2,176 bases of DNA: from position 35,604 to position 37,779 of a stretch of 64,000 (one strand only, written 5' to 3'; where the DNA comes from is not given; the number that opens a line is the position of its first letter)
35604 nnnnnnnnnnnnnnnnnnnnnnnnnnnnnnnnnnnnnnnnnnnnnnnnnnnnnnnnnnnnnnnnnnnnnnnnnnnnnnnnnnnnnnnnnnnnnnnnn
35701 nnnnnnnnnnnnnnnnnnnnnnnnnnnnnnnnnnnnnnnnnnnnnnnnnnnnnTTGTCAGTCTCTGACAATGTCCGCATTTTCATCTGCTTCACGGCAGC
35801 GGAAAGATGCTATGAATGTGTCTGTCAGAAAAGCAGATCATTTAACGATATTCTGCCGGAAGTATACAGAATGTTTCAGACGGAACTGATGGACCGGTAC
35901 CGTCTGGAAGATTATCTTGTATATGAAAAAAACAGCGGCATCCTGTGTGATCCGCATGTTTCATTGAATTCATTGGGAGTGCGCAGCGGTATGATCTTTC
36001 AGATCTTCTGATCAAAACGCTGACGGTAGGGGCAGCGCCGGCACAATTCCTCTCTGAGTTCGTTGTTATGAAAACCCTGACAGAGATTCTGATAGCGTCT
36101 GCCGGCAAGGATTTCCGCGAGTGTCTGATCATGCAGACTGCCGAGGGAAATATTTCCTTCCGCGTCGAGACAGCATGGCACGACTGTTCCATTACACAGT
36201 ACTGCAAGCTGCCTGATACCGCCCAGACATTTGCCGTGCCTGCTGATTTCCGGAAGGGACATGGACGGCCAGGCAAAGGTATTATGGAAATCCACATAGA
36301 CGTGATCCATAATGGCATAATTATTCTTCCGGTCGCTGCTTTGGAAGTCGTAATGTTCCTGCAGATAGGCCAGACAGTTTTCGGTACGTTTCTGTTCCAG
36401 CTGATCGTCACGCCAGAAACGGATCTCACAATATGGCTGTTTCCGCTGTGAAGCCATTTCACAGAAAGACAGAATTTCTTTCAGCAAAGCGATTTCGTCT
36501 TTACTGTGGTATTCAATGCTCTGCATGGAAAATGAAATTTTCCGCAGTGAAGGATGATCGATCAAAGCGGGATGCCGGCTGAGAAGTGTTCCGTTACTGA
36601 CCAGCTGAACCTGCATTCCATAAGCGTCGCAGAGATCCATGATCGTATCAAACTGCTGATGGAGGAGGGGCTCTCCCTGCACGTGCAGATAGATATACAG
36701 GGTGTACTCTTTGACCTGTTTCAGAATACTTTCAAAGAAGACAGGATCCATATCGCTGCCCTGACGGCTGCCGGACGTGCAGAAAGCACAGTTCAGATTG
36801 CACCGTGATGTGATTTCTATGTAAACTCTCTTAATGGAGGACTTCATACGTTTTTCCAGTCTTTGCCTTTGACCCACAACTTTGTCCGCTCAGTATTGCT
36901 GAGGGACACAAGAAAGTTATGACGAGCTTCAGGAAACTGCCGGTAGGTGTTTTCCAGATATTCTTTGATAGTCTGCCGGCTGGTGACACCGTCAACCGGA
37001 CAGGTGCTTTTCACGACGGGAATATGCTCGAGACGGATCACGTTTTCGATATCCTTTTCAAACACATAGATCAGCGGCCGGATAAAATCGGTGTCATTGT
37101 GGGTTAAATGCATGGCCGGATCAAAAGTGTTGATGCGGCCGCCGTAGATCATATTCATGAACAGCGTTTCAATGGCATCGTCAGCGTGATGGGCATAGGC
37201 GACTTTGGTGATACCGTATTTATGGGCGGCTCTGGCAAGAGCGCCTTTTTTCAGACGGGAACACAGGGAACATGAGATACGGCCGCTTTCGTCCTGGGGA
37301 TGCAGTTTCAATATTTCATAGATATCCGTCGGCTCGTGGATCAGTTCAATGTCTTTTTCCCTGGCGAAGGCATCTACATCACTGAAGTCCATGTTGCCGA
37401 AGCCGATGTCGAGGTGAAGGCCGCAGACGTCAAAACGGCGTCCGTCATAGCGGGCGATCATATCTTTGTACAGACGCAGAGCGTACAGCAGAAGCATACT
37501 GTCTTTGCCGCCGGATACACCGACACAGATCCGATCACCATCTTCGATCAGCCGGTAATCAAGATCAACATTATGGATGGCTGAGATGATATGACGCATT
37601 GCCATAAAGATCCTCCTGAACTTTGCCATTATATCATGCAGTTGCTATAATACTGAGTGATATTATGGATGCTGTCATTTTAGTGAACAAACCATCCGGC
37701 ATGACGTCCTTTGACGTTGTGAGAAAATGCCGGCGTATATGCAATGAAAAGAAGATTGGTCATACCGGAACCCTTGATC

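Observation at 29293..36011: Minimal five-gene type VII secretion-like system lacking EssA/EssB/EsaA and any toxin-immunity pair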

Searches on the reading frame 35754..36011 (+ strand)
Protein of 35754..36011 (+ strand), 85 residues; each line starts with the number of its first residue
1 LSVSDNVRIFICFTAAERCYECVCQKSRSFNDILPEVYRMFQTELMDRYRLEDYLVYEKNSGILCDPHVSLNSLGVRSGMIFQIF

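Call 3: search_protein_families(library=pfam, proteins=[window:35754-36011:+], max_evalue=0.1)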
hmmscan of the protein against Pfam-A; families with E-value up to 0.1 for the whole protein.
window:35754-36011:+ (85 aa): 0 families

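Call 4: search_protein_families(library=ncbifam, proteins=[window:35754-36011:+], max_evalue=0.1)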
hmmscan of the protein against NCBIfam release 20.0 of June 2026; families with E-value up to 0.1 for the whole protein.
window:35754-36011:+ (85 aa): 0 families

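Call 14: find_homologous_proteins(query=window:35754-36011:+, max_evalue=1)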
Query window:35754-36011:+ (85 aa): 6 proteins with E <= 1 among 6 candidates.
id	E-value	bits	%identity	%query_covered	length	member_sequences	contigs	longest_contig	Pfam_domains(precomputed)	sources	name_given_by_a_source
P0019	6.2e-50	184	99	100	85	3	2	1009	-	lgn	-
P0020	1.9e-34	135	76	100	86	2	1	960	-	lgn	-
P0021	2.3e-34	135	76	100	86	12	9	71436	-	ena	-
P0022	8.0e-22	95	100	54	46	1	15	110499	-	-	-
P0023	8.4e-19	85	52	100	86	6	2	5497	-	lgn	-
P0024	1.7e-17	81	55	100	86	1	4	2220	-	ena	-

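Call 40: predict_structure(alignment_id=A1)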
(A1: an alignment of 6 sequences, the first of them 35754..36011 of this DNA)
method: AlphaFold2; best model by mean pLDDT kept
length: 85 residues; sequences in the alignment: 6
mean_pLDDT: 82.2   pTM: 0.72
mean pLDDT of the five models: 82.2, 80.0, 76.4, 70.0, 69.6
residues with pLDDT >= 90: 29; 70-90: 42; 50-70: 13; < 50: 1
segments of 3 or more residues with pLDDT < 50: none
pLDDT, mean of each block of 10 residues (from residue 1): 75 91 88 90 92 84 62 78 80
secondary structure, 60 per line:
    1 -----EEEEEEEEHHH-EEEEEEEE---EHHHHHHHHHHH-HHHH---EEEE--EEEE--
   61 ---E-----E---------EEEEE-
elements in order: E6-13 E18-25 H30-40 H42-45 E49-52 E55-58 E80-84

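Call 42: fold_search(model_id=the predicted structure, library=pdb)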
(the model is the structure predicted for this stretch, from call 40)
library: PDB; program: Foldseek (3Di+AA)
matches with E <= 10: 1324; with E <= 0.001: 0
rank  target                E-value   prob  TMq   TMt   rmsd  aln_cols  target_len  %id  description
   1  5tof                  1.8e-03  1.00  0.58  0.66   4.9        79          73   13  Room temperature structure of ubiquitin variant u7ub25 (released 2017-05-24)
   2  8vk8_B                1.9e-03  1.00  0.57  0.62   4.9        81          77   14  Structure of UbV.d2.1 in complex with Ube2d2 (released 2024-09-25)
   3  4pyu_A                2.0e-03  1.00  0.60  0.66   4.9        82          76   12  The conserved ubiquitin-like protein hub1 plays a critical role in splicing in human cells (released 2014-07-16)
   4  5ydr_A                2.0e-03  1.00  0.57  0.63   4.8        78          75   10  Structure of DNMT1 RFTS domain in complex with ubiquitin (released 2018-02-21)
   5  6nya_B                2.0e-03  1.00  0.52  0.56   5.3        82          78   13  Crystal Structure of ubiquitin E1 (Uba1) in complex with Ubc3 (Cdc34) and ubiquitin (released 2019-08-07)
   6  6crn_E                2.3e-03  1.00  0.60  0.67   4.8        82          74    8  Structure of the USP15 deubiquitinase domain in complex with a high-affinity first-generation Ubv (released 2019-01-23)
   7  4pyu_B                2.4e-03  1.00  0.60  0.66   4.9        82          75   12  The conserved ubiquitin-like protein hub1 plays a critical role in splicing in human cells (released 2014-07-16)
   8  5jne_A                2.4e-03  1.00  0.59  0.17   4.8        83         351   14  E2-SUMO-Siz1 E3-SUMO-PCNA complex (released 2016-08-10)
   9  6u4k                  2.6e-03  1.00  0.59  0.15   6.0        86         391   17  Human talin2 residues 1-403 (released 2020-07-08)
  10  7mrj_A                2.8e-03  1.00  0.61  0.61   4.5        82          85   10  Crystal structure of a novel ubiquitin-like TINCR (released 2022-03-16)
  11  6dgf_B                2.8e-03  1.00  0.56  0.62   5.0        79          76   14  Ubiquitin Variant bound to USP2 (released 2019-02-13)
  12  6oar_B                2.8e-03  1.00  0.55  0.60   4.8        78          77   14  Structure of the Kupe virus OTU bound to the C-terminal domain of sheep ISG15 (released 2020-01-08)
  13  6l0l_MODEL_1_A        3.0e-03  1.00  0.60  0.62   4.9        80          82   14  Hydra-1ubq de nova designed by Hydra based on ubiquitin (released 2020-09-30)
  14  2eke_D                3.0e-03  1.00  0.61  0.59   4.6        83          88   14  Structure of a SUMO-binding-motif mimic bound to Smt3p-Ubc9p: conservation of a noncovalent Ubiquitin-like protein-E2  (released 2007-05-29)
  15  5yca_A                3.0e-03  1.00  0.59  0.28   4.6        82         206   15  Crystal structure of inner membrane protein Bqt4 in complex with LEM2 (released 2018-11-14)
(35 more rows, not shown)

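Call 44: search_solved_structures(query=A1, max_evalue=10, show_alignments=2)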
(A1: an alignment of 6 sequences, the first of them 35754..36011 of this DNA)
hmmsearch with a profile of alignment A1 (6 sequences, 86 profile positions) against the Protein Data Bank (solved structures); distinct sequences matched with E-value up to 10: 2.
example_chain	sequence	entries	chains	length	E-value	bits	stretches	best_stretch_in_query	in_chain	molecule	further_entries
5zmb_A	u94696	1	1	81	0.11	16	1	17-84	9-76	ubiquintin-like protein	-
9fhl_S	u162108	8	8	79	2.2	11.9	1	30-57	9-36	Small ribosomal subunit protein eS17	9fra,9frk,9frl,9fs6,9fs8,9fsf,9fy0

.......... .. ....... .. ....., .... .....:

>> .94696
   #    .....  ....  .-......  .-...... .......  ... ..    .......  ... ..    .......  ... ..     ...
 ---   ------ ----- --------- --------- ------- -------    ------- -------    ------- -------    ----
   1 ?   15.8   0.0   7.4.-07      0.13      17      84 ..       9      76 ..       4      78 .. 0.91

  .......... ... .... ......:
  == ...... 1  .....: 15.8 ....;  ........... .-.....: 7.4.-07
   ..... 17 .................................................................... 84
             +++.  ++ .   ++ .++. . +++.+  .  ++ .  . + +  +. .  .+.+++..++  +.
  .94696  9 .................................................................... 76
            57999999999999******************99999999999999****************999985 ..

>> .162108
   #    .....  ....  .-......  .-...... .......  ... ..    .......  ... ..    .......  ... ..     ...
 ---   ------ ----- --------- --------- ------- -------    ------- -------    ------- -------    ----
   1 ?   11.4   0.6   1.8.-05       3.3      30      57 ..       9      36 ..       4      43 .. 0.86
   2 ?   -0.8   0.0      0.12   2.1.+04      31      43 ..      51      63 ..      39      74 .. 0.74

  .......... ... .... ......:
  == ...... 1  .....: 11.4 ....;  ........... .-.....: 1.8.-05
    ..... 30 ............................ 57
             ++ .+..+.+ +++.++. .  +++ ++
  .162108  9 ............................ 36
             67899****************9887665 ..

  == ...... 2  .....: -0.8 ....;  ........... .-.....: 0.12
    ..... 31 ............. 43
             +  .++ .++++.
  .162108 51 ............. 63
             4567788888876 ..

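Call 45: search_protein_families(library=pfam, proteins=[window:35754-36011:+], max_evalue=10)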
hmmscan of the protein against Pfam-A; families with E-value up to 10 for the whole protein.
window:35754-36011:+ (85 aa): 0 families

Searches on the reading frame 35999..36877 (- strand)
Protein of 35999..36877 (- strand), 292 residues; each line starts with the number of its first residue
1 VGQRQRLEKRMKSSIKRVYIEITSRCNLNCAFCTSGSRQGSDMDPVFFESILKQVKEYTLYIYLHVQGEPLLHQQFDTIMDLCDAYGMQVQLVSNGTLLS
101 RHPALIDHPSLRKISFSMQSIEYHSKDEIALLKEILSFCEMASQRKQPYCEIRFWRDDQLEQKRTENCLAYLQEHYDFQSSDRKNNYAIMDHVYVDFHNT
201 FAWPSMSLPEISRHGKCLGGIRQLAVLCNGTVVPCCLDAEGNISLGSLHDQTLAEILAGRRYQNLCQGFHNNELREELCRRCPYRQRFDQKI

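Call 3: search_protein_families(library=pfam, proteins=[window:35999-36877:-], max_evalue=0.1)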
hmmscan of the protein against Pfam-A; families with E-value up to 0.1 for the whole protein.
window:35999-36877:- (292 aa): 2 families
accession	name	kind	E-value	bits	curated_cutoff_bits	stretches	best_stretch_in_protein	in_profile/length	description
PF13186.11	SPASM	-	6.2e-14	52.5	21.5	1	217-283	1-67/67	Iron-sulfur cluster-binding domain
PF04055.27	Radical_SAM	-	6.5e-10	39.9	29.5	1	20-145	1-139/166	Radical SAM superfamily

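Call 4: search_protein_families(library=ncbifam, proteins=[window:35999-36877:-], max_evalue=0.1)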
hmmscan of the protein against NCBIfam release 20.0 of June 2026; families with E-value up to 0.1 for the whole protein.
window:35999-36877:- (292 aa): 67 families (the best 25 are shown)
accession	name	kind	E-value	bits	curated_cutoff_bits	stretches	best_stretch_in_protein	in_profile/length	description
TIGR04317.1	W_rSAM_matur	equivalog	1.5e-18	67.1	380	1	14-129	2-121/349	tungsten cofactor oxidoreductase radical SAM maturase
TIGR02109.1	PQQ_syn_pqqE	equivalog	2.3e-12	46.5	381.35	2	18-135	9-130/358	pyrroloquinoline quinone biosynthesis protein PqqE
TIGR02668.1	moaA_archaeal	equivalog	2.4e-12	46.4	325.25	1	10-129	4-127/303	GTP 3',8-cyclase MoaA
TIGR04250.1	SCM_rSAM_ScmE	equivalog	4.8e-12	45.5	400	2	16-102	3-92/358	SynChlorMet cassette radical SAM/SPASM protein ScmE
NF001199.0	PRK00164.2-1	equivalog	6e-12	45.3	231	1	7-130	3-130/308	GTP 3',8-cyclase MoaA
TIGR04321.1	spiroSPASM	subfamily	1.1e-11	44.2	250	2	19-87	234-309/510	spiro-SPASM protein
TIGR02666.1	moaA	equivalog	4.8e-11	42.2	284.05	1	15-130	9-134/336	GTP 3',8-cyclase MoaA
NF038283.1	viperin_w_prok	equivalog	8e-11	41.6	180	1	22-129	8-125/281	viperin family antiviral radical SAM protein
NF045574.1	sacti_mat_StsB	exception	2.7e-10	39.7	625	1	10-100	90-182/466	StsB family radical SAM/SPASM domain sactipeptide maturase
TIGR04545.1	rSAM_ahbD_hemeb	equivalog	8e-10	38.7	500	1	20-129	4-117/339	heme b synthase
TIGR04055.1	rSAM_NirJ2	equivalog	1.1e-09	38.2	500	1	22-130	6-117/326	putative heme d1 biosynthesis radical SAM protein NirJ2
NF045646.2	rSAM_Se_TrsS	equivalog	2.1e-09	36.5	490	1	18-107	88-181/441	radical SAM (seleno)protein TrsS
TIGR04133.1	rSAM_w_lipo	hypoth_equivalog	5e-09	35.6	425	1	6-122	14-137/350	TIGR04133 family radical SAM/SPASM protein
TIGR04347.1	pseudo_SAM_Halo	equivalog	7.3e-09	35.4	525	1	18-104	40-129/390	TIGR04347 family pseudo-SAM/SPASM protein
TIGR04311.1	rSAM_Geo_metal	subfamily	1.4e-08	34.2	400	1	16-129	3-123/423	radical SAM/SPASM family putative metalloenzyme maturase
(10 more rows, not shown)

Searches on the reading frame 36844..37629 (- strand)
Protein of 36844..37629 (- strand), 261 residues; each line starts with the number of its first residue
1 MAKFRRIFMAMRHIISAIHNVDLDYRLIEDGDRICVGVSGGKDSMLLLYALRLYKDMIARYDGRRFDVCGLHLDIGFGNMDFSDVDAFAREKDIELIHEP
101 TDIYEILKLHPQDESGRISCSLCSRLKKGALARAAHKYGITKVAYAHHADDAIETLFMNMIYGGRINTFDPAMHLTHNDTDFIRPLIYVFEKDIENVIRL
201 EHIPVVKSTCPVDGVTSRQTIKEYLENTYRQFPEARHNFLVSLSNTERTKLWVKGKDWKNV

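Call 3: search_protein_families(library=pfam, proteins=[window:36844-37629:-], max_evalue=0.1)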
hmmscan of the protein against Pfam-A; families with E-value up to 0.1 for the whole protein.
window:36844-37629:- (261 aa): 1 family
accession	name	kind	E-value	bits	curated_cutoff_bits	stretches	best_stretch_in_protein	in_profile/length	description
PF01171.26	ATP_bind_3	-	4.1e-15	56.4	27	1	34-206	2-164/182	PP-loop family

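Call 4: search_protein_families(library=ncbifam, proteins=[window:36844-37629:-], max_evalue=0.1)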
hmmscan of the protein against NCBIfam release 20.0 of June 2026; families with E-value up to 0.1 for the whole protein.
window:36844-37629:- (261 aa): 8 families
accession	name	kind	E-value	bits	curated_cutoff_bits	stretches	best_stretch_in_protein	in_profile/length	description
NF007972.0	PRK10696.1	equivalog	1.3e-48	165.8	272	1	12-251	22-256/295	tRNA 2-thiocytidine(32) synthetase TtcA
TIGR02432.1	lysidine_TilS_N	equivalog_domain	1.3e-18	67.6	93.6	1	33-221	1-183/189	tRNA lysidine(34) synthetase TilS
NF047749.1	tRNAThiolNcsA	equivalog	9.6e-13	47.9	500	1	29-241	51-273/322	tRNA 2-thiolation protein NcsA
NF049949.1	tRNAsynTtuAPyrococ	equivalog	9e-12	44.7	450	1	24-242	40-252/292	tRNA-5-methyluridine(54) 2-sulfurtransferase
TIGR00269.1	TIGR00269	hypoth_equivalog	0.00033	20.9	62.75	1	183-247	4-68/104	TIGR00269 family protein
TIGR00268.2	TIGR00268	equivalog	0.0064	15.8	150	1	28-152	10-124/259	ATP-dependent sacrificial sulfur transferase LarE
TIGR03722.2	arch_KAE1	equivalog_domain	0.055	12.6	375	1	57-95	134-168/323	KEOPS complex N(6)-L-threonylcarbamoyladenine synthase Kae1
NF007942.0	PRK10660.1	equivalog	0.074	11.8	606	0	29-57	15-43/439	tRNA lysidine(34) synthetase TilS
